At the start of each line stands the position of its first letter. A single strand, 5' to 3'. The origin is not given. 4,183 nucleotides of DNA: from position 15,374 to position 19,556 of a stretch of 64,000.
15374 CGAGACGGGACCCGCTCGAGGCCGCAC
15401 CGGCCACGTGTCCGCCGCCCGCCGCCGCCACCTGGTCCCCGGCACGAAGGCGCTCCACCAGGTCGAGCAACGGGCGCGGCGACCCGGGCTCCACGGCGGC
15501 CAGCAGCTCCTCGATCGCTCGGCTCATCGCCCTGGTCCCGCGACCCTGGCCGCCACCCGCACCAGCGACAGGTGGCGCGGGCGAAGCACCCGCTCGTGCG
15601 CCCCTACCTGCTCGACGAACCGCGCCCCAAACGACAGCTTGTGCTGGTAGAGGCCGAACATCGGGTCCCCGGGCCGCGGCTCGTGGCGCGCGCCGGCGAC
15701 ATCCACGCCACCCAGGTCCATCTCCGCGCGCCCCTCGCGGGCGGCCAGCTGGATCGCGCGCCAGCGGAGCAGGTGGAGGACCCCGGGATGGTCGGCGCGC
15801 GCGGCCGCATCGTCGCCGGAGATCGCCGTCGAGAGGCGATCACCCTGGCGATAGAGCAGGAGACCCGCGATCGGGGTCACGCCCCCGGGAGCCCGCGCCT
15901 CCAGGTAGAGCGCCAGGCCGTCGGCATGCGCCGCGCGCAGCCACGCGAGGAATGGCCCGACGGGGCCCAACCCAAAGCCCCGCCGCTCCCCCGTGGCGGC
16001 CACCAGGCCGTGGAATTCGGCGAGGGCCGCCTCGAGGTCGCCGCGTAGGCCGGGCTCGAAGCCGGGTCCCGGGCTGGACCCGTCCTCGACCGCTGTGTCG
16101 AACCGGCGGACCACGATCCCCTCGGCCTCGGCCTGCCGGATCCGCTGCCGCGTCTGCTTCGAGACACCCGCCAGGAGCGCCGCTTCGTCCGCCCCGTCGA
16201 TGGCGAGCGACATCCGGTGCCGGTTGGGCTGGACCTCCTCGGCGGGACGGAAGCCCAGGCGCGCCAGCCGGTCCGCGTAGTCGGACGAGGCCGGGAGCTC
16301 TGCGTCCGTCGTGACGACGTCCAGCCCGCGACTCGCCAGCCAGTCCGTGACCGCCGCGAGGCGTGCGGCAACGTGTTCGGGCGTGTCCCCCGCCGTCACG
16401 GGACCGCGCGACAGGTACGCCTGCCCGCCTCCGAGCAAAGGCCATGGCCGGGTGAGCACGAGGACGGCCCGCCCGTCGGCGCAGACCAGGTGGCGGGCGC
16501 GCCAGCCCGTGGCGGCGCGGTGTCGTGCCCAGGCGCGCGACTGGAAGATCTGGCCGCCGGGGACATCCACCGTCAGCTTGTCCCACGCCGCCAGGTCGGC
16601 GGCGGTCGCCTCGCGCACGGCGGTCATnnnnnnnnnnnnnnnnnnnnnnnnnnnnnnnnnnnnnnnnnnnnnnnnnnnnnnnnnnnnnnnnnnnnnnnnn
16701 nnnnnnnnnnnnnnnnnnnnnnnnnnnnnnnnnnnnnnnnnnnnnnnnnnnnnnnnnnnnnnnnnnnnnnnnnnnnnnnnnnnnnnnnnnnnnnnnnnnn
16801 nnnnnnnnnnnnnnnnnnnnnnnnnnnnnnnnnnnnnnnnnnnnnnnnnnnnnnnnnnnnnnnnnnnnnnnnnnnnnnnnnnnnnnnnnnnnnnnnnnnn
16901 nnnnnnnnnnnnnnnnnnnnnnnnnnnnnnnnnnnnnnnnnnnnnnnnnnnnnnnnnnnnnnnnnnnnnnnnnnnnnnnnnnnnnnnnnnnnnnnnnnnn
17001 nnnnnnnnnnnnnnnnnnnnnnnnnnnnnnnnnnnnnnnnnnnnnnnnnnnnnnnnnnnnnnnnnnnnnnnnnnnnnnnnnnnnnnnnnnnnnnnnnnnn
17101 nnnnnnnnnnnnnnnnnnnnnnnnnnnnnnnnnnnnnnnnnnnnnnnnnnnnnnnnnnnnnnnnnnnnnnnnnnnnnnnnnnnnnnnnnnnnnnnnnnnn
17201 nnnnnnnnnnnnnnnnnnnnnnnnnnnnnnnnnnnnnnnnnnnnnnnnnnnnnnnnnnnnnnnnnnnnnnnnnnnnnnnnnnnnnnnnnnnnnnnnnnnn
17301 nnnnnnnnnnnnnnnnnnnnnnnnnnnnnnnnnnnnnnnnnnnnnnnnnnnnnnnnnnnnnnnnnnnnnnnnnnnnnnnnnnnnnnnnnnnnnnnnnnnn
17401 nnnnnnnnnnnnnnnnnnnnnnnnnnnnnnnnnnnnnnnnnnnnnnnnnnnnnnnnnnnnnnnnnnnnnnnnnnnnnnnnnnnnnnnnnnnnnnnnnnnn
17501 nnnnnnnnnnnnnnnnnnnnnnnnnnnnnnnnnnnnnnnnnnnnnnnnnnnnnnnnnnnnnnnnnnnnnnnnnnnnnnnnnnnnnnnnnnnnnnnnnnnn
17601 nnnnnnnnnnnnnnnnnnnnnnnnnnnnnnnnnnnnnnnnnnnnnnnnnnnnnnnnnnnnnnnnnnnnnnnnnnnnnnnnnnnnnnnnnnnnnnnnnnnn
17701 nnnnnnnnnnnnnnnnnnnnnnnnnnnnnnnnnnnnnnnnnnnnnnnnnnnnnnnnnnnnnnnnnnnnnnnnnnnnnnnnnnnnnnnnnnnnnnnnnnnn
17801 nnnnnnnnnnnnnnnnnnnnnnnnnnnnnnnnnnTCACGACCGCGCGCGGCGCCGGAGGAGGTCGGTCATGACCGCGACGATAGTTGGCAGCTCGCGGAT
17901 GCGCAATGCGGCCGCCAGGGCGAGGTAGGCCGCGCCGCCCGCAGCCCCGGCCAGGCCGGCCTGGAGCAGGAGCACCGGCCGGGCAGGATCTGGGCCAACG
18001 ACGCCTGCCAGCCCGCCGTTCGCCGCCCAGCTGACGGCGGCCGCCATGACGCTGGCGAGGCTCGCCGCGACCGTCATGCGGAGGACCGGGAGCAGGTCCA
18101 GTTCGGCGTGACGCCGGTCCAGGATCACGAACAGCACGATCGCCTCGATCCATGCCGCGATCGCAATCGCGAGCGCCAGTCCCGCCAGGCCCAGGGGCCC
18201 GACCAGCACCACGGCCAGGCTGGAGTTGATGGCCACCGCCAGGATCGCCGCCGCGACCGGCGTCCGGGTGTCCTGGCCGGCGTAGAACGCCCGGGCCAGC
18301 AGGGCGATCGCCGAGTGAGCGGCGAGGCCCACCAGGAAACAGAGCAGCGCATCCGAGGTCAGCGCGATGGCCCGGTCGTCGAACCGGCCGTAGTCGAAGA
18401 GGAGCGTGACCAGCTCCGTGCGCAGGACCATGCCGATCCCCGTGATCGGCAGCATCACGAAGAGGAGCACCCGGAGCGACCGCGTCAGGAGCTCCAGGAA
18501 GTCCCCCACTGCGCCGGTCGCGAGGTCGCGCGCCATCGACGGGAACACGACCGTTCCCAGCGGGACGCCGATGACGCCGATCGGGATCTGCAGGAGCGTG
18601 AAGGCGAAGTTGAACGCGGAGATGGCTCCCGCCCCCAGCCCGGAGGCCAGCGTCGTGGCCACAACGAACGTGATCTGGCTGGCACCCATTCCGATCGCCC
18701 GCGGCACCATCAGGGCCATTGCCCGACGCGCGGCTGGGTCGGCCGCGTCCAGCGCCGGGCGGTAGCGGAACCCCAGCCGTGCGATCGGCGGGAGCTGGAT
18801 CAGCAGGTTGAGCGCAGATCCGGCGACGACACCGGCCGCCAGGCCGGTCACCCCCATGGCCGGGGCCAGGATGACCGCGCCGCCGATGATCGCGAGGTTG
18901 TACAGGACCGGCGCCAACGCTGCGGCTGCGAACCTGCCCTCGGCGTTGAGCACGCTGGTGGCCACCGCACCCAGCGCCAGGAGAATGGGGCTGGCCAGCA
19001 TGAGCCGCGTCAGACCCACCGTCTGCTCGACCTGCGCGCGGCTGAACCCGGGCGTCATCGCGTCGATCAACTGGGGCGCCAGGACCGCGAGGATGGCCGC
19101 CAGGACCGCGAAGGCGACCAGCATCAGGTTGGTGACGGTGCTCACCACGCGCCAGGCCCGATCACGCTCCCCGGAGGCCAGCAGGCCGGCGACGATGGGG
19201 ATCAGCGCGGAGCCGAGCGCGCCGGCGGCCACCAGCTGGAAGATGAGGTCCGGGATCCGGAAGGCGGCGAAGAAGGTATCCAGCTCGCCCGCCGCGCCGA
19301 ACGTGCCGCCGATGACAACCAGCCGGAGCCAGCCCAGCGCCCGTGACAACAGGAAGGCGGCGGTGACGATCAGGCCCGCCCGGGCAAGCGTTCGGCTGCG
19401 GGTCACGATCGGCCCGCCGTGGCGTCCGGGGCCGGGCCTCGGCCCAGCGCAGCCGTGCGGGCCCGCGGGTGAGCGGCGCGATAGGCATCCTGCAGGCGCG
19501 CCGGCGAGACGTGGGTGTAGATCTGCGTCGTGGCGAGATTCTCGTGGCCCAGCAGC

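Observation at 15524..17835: Tandem FemAB-family paralogs between murE and murJ, one with a Gly/Ala-rich tail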

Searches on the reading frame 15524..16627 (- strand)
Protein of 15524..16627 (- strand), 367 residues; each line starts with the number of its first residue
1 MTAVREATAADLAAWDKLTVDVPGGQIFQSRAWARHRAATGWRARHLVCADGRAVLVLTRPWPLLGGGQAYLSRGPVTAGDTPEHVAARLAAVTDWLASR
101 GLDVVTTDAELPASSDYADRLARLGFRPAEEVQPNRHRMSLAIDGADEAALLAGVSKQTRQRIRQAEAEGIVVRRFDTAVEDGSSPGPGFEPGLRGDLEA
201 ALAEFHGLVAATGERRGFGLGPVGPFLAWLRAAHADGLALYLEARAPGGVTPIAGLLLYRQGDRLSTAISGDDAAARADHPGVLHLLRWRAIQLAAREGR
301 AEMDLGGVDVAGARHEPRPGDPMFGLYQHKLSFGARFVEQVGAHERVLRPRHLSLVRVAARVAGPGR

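Call 4: search_protein_families(library=pfam, proteins=[window:15524-16627:-], max_evalue=0.01)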
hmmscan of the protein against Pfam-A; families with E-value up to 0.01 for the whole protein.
window:15524-16627:- (367 aa): 2 families
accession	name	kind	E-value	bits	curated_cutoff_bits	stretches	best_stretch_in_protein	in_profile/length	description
PF02388.22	FemAB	-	1.8e-15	57.1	24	3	135-218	150-212/406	FemAB family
PF13480.13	Acetyltransf_6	-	4e-08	34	22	1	156-307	4-136/143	Acetyltransferase (GNAT) domain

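Call 5: search_protein_families(library=ncbifam, proteins=[window:15524-16627:-], max_evalue=0.01)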
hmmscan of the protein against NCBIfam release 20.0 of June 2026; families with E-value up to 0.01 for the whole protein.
window:15524-16627:- (367 aa): 0 families

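Call 8: search_solved_structures(query=window:15524-16627:-, max_evalue=0.01, show_alignments=2)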
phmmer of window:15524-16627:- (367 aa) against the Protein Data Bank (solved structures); distinct sequences matched with E-value up to 0.01: 1.
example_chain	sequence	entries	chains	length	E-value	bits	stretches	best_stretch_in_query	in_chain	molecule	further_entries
6snr_A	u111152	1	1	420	4e-08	36.3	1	20-178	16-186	Lipid II:glycine glycyltransferase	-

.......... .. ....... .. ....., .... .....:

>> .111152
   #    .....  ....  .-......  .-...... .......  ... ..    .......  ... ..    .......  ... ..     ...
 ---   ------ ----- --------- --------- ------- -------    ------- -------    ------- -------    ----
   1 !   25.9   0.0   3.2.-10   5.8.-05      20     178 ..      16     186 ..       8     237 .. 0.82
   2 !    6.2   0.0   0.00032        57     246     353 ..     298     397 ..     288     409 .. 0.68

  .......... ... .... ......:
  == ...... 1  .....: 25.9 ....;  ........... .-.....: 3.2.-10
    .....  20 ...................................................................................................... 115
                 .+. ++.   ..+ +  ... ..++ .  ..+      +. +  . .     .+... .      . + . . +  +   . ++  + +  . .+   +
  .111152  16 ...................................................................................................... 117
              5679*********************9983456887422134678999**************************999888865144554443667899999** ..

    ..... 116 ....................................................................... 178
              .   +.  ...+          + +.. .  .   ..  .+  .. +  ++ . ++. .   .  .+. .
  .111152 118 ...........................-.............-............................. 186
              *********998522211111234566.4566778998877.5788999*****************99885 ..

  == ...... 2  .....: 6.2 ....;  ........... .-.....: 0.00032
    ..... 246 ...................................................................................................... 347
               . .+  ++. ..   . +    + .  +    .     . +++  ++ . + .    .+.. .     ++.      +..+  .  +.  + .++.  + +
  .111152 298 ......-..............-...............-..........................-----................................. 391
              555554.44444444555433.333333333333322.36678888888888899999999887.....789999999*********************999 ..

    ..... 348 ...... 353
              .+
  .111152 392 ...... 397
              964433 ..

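Call 19: search_solved_structures(query=A2, max_evalue=0.01, show_alignments=4)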
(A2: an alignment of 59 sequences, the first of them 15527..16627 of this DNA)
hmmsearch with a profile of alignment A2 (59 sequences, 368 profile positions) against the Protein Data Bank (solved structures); distinct sequences matched with E-value up to 0.01: 8.
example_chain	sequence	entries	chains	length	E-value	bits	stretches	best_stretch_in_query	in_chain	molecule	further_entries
6snr_A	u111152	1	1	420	8.7e-16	60.9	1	12-187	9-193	Lipid II:glycine glycyltransferase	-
3gkr_A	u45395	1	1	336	4.1e-07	32.4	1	9-187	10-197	FemX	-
1ne9_A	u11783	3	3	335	4.2e-07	32.4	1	9-187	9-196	FemX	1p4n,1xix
4ii9_A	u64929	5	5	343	4.5e-07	32.3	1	9-187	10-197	FemX | UDP-N-acetylmuramoylpentapeptide-lysine N(6)-alanyltransferase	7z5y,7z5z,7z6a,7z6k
1xf8_A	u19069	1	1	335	6.9e-07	31.6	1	9-187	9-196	FemX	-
1xe4_A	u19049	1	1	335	7.7e-07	31.5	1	9-187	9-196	FemX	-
9wqy_A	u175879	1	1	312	0.0016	20.6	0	248-338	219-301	aminoacyl-tRNA-dependent peptide synthase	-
9wqw_A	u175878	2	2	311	0.0066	18.5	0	248-338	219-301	aminoacyl-tRNA-dependent peptide synthase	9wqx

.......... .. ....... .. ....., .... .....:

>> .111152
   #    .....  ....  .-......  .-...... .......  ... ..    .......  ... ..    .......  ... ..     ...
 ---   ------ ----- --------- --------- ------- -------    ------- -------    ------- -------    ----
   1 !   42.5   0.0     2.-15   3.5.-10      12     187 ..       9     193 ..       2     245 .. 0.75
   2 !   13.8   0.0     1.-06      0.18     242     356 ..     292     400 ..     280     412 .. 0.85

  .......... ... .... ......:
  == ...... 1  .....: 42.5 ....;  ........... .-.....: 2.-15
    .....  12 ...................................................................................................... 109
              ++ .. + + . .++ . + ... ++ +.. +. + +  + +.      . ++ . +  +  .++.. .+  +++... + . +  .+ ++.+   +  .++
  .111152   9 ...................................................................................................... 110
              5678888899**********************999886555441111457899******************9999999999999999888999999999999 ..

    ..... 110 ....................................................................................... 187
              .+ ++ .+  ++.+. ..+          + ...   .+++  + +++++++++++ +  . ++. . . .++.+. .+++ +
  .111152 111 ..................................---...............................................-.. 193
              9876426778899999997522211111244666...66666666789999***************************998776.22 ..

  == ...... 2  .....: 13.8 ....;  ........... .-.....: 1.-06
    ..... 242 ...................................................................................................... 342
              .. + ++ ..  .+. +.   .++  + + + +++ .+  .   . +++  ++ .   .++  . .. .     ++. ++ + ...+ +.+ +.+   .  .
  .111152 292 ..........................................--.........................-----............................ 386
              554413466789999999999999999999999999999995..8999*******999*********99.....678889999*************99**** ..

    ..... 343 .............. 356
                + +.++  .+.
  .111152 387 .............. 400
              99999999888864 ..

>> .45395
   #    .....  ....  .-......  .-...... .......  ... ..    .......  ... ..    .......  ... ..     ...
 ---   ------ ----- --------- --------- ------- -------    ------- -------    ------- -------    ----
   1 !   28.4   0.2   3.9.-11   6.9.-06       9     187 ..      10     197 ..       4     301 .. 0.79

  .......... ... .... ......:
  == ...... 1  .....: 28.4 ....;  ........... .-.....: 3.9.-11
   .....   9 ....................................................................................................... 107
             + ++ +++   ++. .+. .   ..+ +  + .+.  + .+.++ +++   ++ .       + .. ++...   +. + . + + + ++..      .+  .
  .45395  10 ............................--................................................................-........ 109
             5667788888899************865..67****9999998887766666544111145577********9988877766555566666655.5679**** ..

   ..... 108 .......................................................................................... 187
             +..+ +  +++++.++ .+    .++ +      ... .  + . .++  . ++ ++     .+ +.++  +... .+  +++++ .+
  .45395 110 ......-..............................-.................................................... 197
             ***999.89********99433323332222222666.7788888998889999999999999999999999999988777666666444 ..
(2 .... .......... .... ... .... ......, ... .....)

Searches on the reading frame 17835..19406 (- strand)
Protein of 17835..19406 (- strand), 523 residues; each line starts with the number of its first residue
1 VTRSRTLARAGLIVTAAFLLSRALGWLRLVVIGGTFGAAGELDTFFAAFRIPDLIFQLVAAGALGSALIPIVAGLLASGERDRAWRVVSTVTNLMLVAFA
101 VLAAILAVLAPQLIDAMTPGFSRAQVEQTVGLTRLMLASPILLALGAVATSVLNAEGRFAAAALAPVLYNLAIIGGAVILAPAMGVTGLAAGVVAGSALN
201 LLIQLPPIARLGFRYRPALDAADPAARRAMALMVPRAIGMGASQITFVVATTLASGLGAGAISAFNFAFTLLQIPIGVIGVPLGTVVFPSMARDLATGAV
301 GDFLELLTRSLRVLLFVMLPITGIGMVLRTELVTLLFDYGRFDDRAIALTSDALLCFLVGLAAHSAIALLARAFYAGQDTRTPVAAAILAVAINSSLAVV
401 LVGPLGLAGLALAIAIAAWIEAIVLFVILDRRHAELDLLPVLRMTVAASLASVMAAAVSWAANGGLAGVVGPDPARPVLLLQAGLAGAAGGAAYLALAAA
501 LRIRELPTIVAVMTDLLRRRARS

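Call 4: search_protein_families(library=pfam, proteins=[window:17835-19406:-], max_evalue=0.01)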
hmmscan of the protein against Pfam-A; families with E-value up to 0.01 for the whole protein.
window:17835-19406:- (523 aa): 2 families
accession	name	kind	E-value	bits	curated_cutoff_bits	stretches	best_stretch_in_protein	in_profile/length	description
PF03023.19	MurJ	-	6.3e-94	315.6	27.4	1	35-461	4-432/451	Lipid II flippase MurJ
PF01554.23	MatE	-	7.5e-05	22.9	24.9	2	238-399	4-160/161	MatE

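Call 5: search_protein_families(library=ncbifam, proteins=[window:17835-19406:-], max_evalue=0.01)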
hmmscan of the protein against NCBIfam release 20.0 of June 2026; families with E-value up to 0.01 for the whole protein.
window:17835-19406:- (523 aa): 2 families
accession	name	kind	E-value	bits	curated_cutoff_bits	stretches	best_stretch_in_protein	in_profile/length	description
TIGR01695.1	murJ_mviN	equivalog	2e-99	333.6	235.55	1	7-509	2-504/506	murein biosynthesis integral membrane protein MurJ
TIGR00797.1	matE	subfamily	8.4e-13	48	147.4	2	59-272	43-259/396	MATE family efflux transporter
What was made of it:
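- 17835..19406 (-): murJ, the lipid II flippase. Its TGA stop shares one base with the fem2 ATG (TGATG). PF03023 316 bits and TIGR01695 334 bits (calls 4, 5).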
